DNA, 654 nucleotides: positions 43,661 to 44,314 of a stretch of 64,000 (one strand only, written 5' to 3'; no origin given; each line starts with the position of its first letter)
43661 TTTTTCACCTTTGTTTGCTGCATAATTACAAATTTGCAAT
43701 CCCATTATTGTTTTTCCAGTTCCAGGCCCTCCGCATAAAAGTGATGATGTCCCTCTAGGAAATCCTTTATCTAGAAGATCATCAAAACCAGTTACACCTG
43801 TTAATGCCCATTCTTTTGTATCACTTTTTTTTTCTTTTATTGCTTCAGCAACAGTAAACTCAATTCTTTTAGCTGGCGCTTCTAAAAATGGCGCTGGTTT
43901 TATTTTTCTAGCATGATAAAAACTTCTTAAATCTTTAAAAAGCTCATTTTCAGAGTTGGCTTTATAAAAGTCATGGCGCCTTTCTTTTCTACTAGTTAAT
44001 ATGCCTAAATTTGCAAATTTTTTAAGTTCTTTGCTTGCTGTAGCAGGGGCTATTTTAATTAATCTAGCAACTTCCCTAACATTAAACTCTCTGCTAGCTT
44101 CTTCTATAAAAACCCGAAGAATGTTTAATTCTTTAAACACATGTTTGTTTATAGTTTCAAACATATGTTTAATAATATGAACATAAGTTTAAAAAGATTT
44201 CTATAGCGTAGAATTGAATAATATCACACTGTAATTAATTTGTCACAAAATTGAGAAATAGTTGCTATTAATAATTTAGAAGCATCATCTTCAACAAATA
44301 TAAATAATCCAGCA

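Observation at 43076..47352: Cluster of one wHTH-KaiC ATPase, three P-loop-less KaiC-like paralogs, two tandem RHH proteins and a palindromic operator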

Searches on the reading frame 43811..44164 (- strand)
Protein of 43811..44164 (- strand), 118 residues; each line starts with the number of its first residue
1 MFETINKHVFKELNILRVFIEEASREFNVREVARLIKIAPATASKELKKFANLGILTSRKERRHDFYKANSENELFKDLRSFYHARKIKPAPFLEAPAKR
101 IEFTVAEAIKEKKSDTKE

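Call 105: search_protein_families(library=pfam, proteins=[window:43811-44164:-], max_evalue=0.1)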
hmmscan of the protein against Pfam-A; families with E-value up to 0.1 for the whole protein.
seq(118 aa): 8 families
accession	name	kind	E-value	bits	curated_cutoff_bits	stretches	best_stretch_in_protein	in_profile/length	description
PF24033.1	DUF7342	-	0.00044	20.7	31.6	1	29-83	20-74/150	Family of unknown function (DUF7342)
PF09339.16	HTH_IclR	-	0.0036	17.5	22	1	13-58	6-50/52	IclR helix-turn-helix domain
PF13545.12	HTH_Crp_2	-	0.007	16.7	27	1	28-60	24-56/70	Crp-like helix-turn-helix domain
PF01325.25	Fe_dep_repress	-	0.0093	16.6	26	1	27-60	23-56/60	Iron dependent repressor, N-terminal DNA binding domain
PF21248.3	SoFic-like_C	-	0.021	15.4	27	1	40-67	44-71/76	Protein adenylyltransferase SoFic-like, C-terminal domain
PF13518.12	HTH_28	-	0.035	14.6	25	1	24-60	11-48/52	Helix-turn-helix domain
PF13936.12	HTH_38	-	0.04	14.1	27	1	27-49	21-43/44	Helix-turn-helix domain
PF12802.13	MarR_2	-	0.057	14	27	1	19-63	14-57/61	MarR family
